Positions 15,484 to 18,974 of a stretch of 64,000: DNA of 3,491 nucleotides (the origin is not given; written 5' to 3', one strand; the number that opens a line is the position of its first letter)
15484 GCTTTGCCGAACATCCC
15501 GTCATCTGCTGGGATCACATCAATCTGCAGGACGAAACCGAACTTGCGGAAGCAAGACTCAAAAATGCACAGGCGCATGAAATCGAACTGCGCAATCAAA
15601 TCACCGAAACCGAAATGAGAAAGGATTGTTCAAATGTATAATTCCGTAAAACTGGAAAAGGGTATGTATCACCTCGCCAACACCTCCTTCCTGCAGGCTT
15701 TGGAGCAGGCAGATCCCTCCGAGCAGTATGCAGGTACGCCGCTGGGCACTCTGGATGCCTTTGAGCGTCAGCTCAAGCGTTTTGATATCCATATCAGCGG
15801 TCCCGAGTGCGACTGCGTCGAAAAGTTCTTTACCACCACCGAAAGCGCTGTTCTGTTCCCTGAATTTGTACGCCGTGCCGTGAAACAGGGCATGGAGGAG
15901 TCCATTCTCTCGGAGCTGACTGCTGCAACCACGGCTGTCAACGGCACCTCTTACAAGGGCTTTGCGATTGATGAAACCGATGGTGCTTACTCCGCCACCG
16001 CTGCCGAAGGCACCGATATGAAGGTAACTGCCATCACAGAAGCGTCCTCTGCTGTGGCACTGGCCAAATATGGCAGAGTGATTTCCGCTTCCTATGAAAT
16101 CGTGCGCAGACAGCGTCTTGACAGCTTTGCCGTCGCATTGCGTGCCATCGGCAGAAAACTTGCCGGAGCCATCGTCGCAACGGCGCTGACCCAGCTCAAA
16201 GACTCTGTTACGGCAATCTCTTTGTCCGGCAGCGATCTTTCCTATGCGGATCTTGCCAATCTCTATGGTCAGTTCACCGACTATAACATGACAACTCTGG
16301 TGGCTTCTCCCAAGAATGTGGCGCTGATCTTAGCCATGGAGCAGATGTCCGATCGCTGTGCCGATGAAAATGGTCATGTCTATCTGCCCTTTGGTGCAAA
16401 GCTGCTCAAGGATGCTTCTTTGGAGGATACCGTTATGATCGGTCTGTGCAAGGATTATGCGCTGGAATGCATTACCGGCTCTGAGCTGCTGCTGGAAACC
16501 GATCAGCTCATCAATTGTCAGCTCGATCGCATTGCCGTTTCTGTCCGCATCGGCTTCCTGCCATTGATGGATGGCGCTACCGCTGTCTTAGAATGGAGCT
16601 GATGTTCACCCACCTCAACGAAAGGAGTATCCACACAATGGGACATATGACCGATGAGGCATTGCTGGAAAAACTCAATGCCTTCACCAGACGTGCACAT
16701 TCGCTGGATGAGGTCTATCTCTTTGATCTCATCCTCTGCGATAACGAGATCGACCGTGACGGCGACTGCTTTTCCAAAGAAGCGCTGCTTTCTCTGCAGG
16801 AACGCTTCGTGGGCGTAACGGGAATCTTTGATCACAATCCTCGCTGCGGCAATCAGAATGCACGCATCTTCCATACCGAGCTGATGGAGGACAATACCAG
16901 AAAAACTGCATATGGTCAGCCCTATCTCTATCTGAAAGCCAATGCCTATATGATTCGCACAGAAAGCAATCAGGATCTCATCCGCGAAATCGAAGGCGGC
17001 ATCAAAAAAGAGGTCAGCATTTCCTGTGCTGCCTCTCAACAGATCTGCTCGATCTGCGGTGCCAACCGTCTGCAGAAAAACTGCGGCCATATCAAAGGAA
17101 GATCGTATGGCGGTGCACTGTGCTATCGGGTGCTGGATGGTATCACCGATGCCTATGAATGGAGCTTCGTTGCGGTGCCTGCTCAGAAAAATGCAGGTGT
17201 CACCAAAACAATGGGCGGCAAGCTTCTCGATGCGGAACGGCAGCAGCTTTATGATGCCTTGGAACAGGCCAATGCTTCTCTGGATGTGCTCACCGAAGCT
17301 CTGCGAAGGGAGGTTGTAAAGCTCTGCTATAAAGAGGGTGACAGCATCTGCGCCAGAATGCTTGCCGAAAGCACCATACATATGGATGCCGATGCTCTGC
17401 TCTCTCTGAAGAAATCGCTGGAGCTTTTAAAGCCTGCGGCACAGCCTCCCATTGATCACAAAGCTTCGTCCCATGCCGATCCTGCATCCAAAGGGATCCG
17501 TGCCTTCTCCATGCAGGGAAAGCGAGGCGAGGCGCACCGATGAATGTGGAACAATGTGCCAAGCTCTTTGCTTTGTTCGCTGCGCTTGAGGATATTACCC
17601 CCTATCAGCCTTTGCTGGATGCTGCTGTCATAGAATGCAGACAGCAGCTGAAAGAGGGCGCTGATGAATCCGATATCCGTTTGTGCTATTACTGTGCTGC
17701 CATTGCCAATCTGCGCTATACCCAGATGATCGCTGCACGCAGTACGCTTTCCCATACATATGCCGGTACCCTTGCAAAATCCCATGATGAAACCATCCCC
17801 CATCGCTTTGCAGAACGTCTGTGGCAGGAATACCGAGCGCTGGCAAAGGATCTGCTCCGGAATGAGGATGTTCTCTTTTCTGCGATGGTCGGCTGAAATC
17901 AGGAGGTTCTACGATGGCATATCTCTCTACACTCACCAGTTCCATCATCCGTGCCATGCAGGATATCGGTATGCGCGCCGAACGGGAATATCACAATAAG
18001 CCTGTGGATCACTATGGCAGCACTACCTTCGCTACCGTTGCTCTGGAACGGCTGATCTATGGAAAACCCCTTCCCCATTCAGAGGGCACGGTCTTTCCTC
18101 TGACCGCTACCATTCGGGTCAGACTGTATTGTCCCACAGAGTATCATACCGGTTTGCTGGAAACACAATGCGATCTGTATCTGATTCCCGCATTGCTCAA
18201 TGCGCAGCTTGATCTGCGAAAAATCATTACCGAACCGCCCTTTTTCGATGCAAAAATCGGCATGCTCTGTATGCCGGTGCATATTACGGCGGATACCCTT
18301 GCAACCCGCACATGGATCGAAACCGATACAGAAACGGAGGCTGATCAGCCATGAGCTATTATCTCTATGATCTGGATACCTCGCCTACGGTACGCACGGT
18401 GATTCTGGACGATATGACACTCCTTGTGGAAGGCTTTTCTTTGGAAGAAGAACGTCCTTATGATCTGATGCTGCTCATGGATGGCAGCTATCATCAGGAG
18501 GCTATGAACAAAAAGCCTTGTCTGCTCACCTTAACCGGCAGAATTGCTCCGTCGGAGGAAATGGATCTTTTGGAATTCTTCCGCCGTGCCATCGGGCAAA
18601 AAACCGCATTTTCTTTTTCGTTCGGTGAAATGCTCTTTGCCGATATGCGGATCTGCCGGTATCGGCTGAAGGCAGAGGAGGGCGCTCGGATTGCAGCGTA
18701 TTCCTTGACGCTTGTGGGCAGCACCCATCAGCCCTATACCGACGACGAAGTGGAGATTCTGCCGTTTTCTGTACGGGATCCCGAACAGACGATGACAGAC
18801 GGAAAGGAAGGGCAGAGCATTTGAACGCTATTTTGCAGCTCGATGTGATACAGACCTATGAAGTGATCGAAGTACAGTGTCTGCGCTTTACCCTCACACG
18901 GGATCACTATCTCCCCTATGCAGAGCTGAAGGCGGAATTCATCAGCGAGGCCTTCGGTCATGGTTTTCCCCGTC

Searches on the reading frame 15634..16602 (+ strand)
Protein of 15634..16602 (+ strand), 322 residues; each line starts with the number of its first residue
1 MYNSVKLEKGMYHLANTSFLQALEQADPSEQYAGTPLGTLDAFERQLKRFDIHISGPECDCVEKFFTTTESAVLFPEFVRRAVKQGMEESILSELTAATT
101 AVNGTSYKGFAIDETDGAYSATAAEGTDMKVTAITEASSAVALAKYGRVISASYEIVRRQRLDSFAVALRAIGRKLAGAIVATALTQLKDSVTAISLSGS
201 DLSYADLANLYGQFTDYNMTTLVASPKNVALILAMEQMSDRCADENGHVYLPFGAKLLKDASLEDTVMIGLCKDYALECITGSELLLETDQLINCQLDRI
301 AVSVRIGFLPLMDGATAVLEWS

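Call 10: search_protein_families(library=pfam, proteins=[window:15634-16602:+], max_evalue=0.01)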
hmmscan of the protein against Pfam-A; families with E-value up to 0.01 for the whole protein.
window:15634-16602:+ (322 aa): 1 family
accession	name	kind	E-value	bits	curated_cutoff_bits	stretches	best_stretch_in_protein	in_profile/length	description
PF25209.1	Phage_capsid_4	-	2.3e-13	51.5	27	1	65-231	3-164/262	Phage capsid protein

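Call 11: search_protein_families(library=phrogs, proteins=[window:15634-16602:+], max_evalue=0.01)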
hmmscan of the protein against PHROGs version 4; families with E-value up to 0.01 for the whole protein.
window:15634-16602:+ (322 aa): 4 families
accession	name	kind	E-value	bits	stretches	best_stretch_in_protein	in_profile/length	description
phrog_3922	-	head and packaging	4.3e-61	208.2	1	1-320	8-358/362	major head protein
phrog_5383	-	unknown function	7.8e-08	32.5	1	35-311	47-348/505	-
phrog_1650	-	head and packaging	2.2e-05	24.9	1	71-237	20-205/300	major head protein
phrog_544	-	head and packaging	0.00071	20.1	1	67-236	5-183/282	major head protein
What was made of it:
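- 15634..16602 (+): Major capsid protein (322 aa, Phage_capsid_4 / phrog_3922). Calls 10-11.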

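Call 61: find_homologous_proteins(query=window:15634-16602:+, max_evalue=0.00001)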
Query window:15634-16602:+ (322 aa): 3537 proteins with E <= 0.00001 among 8000 candidates; the best 120 are listed.
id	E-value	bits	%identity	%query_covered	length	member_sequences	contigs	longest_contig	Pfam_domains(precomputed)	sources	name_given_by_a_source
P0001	9.9e-196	667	96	100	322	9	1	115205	PF25209.3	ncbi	-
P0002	2.1e-168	577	82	100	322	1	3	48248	PF25209.3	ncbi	-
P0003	9.2e-167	572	81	100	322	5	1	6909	PF25209.3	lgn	-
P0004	1.4e-166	571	81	100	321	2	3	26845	PF25209.3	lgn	-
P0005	1.6e-166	571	82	100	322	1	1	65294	PF25209.3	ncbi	-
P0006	1.9e-166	571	82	100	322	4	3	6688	PF25209.3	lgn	-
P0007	3.3e-164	564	80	100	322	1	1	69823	PF25209.3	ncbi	-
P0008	8.2e-164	562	80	100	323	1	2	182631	PF25209.3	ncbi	-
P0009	1.3e-163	562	79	100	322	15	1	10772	PF25209.3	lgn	-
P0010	1.5e-152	525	74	100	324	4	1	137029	PF25209.3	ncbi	-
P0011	1.7e-151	522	74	100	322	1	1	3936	PF25209.3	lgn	-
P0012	2.6e-151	521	74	100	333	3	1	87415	PF25209.3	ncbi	-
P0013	7.4e-150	516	73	100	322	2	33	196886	PF25209.3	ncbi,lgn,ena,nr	ncbi:MAG: hypothetical protein IKL87_06105 [Oscillospiraceae bacterium]|nr:hypothetical protein [Osc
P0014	1.8e-148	512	73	100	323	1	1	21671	PF25209.3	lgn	-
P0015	7.7e-148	510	71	100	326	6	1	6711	PF25209.3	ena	-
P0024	2.3e-143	495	70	100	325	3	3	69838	PF25209.3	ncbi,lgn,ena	-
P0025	5.0e-143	494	71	100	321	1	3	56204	PF25209.3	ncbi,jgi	-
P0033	2.2e-136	472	70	99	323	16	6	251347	PF25209.3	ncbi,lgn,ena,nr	ncbi:MAG: hypothetical protein IK134_05255 [Oscillospiraceae bacterium]|nr:hypothetical protein [Osc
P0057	4.1e-130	452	67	99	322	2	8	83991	-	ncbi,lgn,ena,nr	ncbi:MAG TPA: phage major capsid protein [Ruminococcus sp.]|nr:phage major capsid protein [Ruminococ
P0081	8.8e-110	385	57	100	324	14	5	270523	PF25209.3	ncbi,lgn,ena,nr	ncbi:MAG: phage major capsid protein [Ruminococcus sp.]|nr:phage major capsid protein [Ruminococcus 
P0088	1.6e-106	374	57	100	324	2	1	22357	PF25209.3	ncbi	-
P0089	2.2e-106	374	55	100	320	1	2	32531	PF25209.3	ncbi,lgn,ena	-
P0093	4.1e-106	373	55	100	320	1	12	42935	PF25209.3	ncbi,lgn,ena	-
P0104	2.1e-104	367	58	99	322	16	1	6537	PF25209.3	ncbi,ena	-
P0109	5.4e-104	366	58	99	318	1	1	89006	PF25209.3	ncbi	-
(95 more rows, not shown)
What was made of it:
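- On Gene transfer agent (GTA-like domesticated phage element): Capsid identity is graded from 96 to 53% across Ruminococcus/Oscillospiraceae (call 61).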

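Call 85: list_cluster_members(proteins=[P0081, P0093, P0089, P0109, P0104, P0088, P0024, P0025, P0057, P0008])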
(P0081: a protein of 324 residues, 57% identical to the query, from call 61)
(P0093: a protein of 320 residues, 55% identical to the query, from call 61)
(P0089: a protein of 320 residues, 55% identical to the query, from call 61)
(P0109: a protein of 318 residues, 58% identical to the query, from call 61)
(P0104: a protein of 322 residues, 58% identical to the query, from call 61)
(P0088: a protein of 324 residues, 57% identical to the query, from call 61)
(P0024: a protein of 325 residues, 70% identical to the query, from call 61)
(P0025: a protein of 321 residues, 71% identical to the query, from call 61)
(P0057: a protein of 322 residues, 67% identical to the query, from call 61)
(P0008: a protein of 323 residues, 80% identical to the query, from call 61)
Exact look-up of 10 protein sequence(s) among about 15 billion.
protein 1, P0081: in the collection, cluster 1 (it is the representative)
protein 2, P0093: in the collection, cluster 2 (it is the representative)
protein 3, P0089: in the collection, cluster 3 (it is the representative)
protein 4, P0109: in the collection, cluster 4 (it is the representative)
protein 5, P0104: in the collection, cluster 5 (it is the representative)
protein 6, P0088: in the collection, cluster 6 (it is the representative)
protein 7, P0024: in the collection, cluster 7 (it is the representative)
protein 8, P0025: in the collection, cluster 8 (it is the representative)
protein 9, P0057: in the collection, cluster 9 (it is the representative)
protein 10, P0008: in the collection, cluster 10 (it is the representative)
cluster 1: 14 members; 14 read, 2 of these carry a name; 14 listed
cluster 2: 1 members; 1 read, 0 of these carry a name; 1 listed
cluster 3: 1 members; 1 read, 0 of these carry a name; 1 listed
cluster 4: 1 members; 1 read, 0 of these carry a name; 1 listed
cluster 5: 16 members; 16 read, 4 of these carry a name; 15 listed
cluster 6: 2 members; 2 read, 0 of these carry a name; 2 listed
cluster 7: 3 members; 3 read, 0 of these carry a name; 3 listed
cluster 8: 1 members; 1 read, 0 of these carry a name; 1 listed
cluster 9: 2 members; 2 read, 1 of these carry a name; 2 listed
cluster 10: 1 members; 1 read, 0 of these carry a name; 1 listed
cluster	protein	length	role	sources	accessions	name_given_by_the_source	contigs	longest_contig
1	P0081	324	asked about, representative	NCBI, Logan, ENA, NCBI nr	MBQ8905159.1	MAG: phage major capsid protein [Ruminococcus sp.] | phage major capsid protein [Ruminococcus sp.]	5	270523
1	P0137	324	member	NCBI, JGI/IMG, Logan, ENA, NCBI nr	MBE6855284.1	MAG: phage major capsid protein [Ruminococcus sp.] | phage major capsid protein [Ruminococcus sp.]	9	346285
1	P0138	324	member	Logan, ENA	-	-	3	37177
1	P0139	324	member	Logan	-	-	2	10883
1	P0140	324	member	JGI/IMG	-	-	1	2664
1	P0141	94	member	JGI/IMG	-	-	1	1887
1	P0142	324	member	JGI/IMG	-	-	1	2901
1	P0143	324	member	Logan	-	-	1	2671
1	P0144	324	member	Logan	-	-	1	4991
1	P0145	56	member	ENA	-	-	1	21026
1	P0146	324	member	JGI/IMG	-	-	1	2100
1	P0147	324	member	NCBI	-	-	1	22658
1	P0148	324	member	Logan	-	-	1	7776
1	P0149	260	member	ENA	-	-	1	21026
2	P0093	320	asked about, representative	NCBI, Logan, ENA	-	-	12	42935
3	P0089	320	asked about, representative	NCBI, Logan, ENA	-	-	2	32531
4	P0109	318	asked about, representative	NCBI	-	-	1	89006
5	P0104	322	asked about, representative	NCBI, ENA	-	-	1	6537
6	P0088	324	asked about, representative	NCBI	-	-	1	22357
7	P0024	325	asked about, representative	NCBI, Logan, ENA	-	-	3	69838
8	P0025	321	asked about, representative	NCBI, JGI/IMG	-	-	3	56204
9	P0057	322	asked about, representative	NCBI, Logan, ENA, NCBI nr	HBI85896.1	MAG TPA: phage major capsid protein [Ruminococcus sp.] | phage major capsid protein [Ruminococcus sp.]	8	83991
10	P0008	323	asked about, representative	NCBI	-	-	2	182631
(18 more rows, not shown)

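Call 86: find_encoding_contigs(protein=P0010, flank=10000, max_places=1)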
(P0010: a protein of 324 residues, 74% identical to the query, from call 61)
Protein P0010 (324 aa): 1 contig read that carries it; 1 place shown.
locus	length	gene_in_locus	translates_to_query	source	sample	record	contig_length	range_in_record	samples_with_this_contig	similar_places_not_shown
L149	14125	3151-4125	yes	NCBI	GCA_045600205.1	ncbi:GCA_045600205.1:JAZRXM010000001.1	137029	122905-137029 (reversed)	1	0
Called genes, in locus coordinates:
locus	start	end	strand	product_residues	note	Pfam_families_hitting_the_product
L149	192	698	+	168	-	PF03592:Terminase_2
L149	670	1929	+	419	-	PF03237:Terminase_6N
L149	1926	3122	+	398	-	-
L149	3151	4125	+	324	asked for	PF25209:Phage_capsid_4 (weak)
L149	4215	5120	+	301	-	-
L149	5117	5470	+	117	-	-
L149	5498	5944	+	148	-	-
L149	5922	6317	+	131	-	-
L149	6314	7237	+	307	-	-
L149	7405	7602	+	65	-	-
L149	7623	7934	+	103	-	PF00085:Thioredoxin, PF14595:Thioredoxin_9 (weak), PF13899:Thioredoxin_7 (faint), PF13098:Thioredoxin_2 (weak)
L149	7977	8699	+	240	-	PF00005:ABC_tran, PF02463:SMC_N (faint), PF13304:AAA_21 (faint)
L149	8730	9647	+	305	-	PF01458:SUFBD_core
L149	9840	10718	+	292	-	-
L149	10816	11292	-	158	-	PF00160:Pro_isomerase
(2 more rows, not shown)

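Call 87: find_encoding_contigs(protein=P0013, flank=10000, max_places=1)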
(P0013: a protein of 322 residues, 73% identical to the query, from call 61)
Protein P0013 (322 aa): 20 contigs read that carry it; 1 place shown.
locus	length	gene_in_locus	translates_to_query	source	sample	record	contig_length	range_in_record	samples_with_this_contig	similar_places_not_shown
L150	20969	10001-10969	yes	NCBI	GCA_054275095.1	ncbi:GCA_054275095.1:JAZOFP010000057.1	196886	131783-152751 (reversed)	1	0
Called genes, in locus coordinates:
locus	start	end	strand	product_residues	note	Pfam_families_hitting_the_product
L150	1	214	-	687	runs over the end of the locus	PF00111:Fer2 (weak), PF13510:Fer2_4, PF14691:Fer4_20, PF00070:Pyr_redox (faint), PF01266:DAO (faint), PF07992:Pyr_redox_2, PF13241:NAD_binding_7 (faint), PF13450:NAD_binding_8, +1 more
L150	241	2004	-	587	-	PF01512:Complex1_51K, PF10531:SLBB (weak), PF10589:NADH_4Fe-4S, PF00037:Fer4 (weak)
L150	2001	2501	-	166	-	PF01257:2Fe-2S_thioredx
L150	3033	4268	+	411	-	PF02368:Big_2, PF26182:Ig_NUP210_5th (weak), PF26918:Ig_Eae (weak), PF00404:Dockerin_1 (weak)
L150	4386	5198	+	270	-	PF02811:PHP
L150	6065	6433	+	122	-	PF06949:DUF1292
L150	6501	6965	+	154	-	-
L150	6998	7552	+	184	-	PF03592:Terminase_2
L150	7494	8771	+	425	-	PF03237:Terminase_6N, PF04466:Terminase_3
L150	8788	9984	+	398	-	PF04860:Phage_portal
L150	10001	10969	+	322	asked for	PF25209:Phage_capsid_4 (weak)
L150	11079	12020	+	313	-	-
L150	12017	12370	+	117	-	-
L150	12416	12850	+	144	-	-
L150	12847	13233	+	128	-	-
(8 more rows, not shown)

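Call 88: find_encoding_contigs(protein=P0033, flank=10000, max_places=1)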
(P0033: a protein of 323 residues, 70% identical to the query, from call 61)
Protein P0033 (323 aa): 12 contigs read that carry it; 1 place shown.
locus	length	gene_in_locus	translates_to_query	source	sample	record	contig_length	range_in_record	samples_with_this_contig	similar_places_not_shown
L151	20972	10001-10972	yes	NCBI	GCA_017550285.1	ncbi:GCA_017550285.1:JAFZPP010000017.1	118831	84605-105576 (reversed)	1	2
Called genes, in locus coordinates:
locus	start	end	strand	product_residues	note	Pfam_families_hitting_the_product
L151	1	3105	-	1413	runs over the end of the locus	PF13306:LRR_5, PF13855:LRR_8 (faint), PF13306:LRR_5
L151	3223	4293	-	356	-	PF13472:Lipase_GDSL_2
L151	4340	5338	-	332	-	PF00126:HTH_1, PF03466:LysR_substrate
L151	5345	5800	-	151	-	PF22381:Staph_reg_Sar_Rot, PF12802:MarR_2, PF01047:MarR, PF13601:HTH_34 (weak)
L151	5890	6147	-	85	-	PF12637:TSCPD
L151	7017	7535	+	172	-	PF03592:Terminase_2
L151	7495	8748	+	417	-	PF03237:Terminase_6N, PF04466:Terminase_3 (weak)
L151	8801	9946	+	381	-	PF04860:Phage_portal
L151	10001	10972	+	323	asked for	PF25209:Phage_capsid_4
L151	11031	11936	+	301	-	-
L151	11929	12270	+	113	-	-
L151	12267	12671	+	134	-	-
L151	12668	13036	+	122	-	-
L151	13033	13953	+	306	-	-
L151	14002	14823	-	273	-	PF00404:Dockerin_1 (weak)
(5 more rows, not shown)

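Call 89: find_encoding_contigs(protein=P0081, flank=10000, max_places=1)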
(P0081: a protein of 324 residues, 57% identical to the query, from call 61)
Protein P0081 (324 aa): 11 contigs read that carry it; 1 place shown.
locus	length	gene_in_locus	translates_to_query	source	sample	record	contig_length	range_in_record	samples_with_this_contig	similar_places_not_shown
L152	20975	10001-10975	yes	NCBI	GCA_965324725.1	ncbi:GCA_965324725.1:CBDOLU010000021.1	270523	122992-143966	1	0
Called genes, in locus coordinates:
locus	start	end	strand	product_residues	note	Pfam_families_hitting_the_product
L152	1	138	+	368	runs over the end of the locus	PF01817:CM_2, PF00800:PDT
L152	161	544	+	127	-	PF00903:Glyoxalase, PF13669:Glyoxalase_4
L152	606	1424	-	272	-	PF04909:Amidohydro_2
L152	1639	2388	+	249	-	PF13672:PP2C_2 (faint)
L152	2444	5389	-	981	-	PF09586:YfhO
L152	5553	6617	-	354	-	PF01063:Aminotran_4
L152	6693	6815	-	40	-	-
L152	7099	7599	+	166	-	PF03592:Terminase_2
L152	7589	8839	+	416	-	PF04466:Terminase_3 (weak), PF03237:Terminase_6N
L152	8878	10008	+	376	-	PF04860:Phage_portal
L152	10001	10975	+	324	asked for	PF25209:Phage_capsid_4 (weak)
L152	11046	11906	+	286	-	-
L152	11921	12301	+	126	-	-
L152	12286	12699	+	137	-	-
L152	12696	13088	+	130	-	-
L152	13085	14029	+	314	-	-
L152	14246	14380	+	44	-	PF00468:Ribosomal_L34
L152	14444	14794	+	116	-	PF00825:Ribonuclease_P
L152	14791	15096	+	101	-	PF01809:YidD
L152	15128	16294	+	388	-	PF02096:60KD_IMP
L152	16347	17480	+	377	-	PF14804:Jag_N, PF13083:KH_KhpA-B, PF01424:R3H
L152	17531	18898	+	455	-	PF10396:TrmE_N, PF12631:MnmE_helical, PF01926:MMR_HSR1, PF02421:FeoB_N (weak)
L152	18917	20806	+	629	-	PF01134:GIDA, PF07992:Pyr_redox_2, PF12831:FAD_oxidored (weak), PF13738:Pyr_redox_3 (faint), PF21680:GIDA_C_1st, PF13932:SAM_GIDA_C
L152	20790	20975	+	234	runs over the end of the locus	PF02527:GidB, PF13847:Methyltransf_31 (weak)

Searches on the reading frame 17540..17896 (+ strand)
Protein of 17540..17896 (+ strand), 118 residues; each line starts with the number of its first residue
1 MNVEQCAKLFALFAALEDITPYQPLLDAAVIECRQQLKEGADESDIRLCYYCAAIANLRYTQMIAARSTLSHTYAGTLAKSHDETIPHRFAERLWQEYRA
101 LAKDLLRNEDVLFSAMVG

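Call 10: search_protein_families(library=pfam, proteins=[window:17540-17896:+], max_evalue=0.01)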
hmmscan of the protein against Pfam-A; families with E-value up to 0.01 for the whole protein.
window:17540-17896:+ (118 aa): 0 families

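Call 11: search_protein_families(library=phrogs, proteins=[window:17540-17896:+], max_evalue=0.01)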
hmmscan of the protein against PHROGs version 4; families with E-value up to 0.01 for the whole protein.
window:17540-17896:+ (118 aa): 0 families

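Call 103: search_solved_structures(query=A5, max_evalue=1)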
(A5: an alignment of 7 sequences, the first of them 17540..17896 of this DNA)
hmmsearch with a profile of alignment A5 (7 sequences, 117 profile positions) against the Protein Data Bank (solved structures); distinct sequences matched with E-value up to 1: 5.
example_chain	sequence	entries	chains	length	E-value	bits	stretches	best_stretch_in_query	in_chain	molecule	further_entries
3er7_A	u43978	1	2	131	0.12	15.9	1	59-91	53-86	uncharacterized NTF2-like protein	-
6kn5_A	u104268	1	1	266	0.35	14.4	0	32-86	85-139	AF4/FMR2 family member 4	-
6k7p_A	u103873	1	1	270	0.38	14.3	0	32-86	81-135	AF4/FMR2 family member 4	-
6r80_A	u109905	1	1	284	0.43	14.1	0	32-86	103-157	AF4/FMR2 family member 4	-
2lyi_A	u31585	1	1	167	0.71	13.4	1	9-103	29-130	PROTEIN (entity)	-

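Call 104: search_protein_families(library=phrogs, alignment_id=A5, max_evalue=0.01)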
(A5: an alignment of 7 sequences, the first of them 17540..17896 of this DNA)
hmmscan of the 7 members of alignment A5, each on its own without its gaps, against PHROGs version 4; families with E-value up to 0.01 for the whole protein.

A. member 1, window:17540-17896:+ (118 aa): 0 families

B. families by the number of members that match (of 7 scanned): 1 family
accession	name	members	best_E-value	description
phrog_18718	-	1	0.00049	-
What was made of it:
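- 17540..17896 (+): p118, conserved small protein (probable connector; unannotated). No Pfam, PHROG or PDB match (calls 10-11, 103-104). dN/dS 0.12.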

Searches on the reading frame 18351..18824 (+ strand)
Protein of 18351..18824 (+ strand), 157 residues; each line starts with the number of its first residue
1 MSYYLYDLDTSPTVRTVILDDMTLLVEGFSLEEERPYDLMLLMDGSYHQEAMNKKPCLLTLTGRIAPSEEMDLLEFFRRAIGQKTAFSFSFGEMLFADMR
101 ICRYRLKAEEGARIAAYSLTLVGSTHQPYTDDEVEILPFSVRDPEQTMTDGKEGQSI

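Call 10: search_protein_families(library=pfam, proteins=[window:18351-18824:+], max_evalue=0.01)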
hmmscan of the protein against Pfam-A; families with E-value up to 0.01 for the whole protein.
window:18351-18824:+ (157 aa): 0 families

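Call 11: search_protein_families(library=phrogs, proteins=[window:18351-18824:+], max_evalue=0.01)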
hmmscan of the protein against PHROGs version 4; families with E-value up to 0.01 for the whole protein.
window:18351-18824:+ (157 aa): 0 families

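Call 97: predict_structure(protein=window:18351-18824:+)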
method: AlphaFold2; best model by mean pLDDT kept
length: 157 residues; sequences in the alignment: 1
mean_pLDDT: 32.8   pTM: 0.22
mean pLDDT of the five models: 32.8, 31.6, 31.6, 30.2, 29.3
residues with pLDDT >= 90: 0; 70-90: 0; 50-70: 0; < 50: 157
segments of 3 or more residues with pLDDT < 50: 1-157
pLDDT, mean of each block of 10 residues (from residue 1): 34 31 31 37 35 36 37 43 30 26 30 27 31 30 35 32
secondary structure, 60 per line:
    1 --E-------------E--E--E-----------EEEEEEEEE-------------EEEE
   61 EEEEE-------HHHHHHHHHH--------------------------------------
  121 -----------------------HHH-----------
elements in order: E35-43 E57-65 H73-82
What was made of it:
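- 18351..18824 (+): p157, conserved small protein (unannotated). The single-sequence AF2 model failed (call 97).
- Tried and rejected: The single-sequence AF2 model of p157 was useless (pLDDT 33, call 97).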

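Call 101: search_solved_structures(query=A3, max_evalue=1)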
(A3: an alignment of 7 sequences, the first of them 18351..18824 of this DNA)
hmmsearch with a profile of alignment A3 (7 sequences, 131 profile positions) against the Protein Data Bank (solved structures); distinct sequences matched with E-value up to 1: 0.

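Call 105: search_protein_families(library=phrogs, alignment_id=A3, max_evalue=0.01)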
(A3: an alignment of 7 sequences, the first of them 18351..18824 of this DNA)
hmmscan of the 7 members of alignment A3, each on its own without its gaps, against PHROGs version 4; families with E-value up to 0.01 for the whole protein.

A. member 1, window:18351-18824:+ (157 aa): 0 families

B. families by the number of members that match (of 7 scanned): 0 families
